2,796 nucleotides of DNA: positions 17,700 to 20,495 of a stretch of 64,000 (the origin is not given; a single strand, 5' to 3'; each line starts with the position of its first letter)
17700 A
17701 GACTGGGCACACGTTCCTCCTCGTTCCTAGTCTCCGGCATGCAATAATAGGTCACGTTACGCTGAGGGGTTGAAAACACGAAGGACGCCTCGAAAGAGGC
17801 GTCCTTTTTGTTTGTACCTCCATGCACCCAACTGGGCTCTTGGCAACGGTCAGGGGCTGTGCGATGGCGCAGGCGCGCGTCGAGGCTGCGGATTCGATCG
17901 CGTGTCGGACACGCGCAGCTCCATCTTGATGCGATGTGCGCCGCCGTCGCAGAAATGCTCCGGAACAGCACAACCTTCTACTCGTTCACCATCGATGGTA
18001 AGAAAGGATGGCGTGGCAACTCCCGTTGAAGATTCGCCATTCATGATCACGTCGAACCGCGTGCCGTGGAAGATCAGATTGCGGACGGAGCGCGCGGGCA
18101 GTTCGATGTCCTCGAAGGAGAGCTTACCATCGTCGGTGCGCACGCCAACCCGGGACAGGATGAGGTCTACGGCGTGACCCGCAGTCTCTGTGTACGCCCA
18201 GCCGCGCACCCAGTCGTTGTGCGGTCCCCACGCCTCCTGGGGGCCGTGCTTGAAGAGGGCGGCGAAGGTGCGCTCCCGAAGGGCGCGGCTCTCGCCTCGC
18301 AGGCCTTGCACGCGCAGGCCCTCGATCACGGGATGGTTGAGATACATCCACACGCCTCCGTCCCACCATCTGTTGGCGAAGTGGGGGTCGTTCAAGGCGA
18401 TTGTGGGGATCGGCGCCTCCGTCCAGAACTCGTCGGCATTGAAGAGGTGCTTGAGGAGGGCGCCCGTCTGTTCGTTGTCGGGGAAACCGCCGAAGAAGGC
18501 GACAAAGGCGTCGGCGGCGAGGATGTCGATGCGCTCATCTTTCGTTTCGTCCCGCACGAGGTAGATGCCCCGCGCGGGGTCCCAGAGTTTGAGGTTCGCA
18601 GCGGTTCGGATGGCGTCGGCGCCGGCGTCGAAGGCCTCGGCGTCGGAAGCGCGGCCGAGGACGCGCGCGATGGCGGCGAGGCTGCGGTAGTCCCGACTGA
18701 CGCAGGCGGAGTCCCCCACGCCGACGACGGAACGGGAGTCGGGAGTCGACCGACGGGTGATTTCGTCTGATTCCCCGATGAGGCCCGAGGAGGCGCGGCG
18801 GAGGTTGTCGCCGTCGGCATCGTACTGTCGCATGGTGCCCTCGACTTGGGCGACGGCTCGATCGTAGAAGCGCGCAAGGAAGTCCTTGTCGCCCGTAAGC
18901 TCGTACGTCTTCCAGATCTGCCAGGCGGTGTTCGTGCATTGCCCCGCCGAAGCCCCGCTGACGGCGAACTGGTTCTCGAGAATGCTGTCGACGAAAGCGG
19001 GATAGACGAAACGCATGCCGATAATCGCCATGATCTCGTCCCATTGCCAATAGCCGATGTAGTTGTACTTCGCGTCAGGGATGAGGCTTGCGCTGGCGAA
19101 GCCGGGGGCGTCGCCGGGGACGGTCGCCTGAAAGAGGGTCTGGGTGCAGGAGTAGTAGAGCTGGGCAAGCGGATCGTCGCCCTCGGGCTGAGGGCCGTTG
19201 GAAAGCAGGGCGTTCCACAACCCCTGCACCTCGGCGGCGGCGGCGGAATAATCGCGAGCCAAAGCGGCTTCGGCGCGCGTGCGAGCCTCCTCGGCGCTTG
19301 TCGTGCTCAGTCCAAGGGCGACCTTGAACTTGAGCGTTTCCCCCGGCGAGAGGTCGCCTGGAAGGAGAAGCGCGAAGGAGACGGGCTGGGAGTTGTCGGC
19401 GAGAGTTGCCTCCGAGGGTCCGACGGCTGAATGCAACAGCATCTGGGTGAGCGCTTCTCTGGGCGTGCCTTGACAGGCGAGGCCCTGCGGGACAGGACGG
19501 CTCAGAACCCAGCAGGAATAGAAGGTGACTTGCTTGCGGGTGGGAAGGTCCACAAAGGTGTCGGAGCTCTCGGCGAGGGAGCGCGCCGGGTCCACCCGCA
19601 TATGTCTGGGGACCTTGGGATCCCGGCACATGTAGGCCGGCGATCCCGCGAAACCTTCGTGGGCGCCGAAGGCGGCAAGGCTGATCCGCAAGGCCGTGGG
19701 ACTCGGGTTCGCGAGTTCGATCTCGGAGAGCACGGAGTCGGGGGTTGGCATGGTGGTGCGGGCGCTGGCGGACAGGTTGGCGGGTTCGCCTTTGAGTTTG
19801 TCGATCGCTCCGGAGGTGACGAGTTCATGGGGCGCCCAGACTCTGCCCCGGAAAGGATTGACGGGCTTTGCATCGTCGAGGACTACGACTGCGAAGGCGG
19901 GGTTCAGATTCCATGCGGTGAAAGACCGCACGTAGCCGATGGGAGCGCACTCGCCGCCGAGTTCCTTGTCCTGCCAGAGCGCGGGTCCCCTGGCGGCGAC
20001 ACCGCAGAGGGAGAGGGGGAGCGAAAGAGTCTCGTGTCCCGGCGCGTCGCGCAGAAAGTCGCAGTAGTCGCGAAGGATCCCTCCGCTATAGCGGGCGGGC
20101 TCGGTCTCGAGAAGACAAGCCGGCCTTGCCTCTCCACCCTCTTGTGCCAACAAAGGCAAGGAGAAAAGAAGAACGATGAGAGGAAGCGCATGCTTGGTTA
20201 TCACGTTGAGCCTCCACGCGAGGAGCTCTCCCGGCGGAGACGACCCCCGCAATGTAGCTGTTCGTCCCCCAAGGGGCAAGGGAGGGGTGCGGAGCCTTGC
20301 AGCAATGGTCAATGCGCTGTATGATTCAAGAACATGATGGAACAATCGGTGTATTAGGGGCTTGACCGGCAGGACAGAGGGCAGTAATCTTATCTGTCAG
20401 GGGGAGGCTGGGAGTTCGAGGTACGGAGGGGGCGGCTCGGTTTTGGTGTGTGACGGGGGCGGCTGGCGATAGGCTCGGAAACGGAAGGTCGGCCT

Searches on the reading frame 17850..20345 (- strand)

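Call 17: search_protein_families(library=pfam, proteins=[window:17850-20345:-], max_evalue=0.001)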
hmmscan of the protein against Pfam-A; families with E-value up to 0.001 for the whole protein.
window:17850-20345:- (831 aa): 3 families
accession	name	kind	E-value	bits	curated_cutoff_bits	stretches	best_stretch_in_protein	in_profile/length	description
PF22422.2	MGH1-like_GH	-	2.1e-30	107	27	1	505-711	141-345/356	Mannosylglycerate hydrolase MGH1-like glycoside hydrolase domain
PF17389.8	Bac_rhamnosid6H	-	1.6e-06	28.1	24.5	1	475-634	105-250/339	Bacterial alpha-L-rhamnosidase 6 hairpin glycosidase domain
PF01204.24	Trehalase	-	7.4e-05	22.2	21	1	525-693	289-458/512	Trehalase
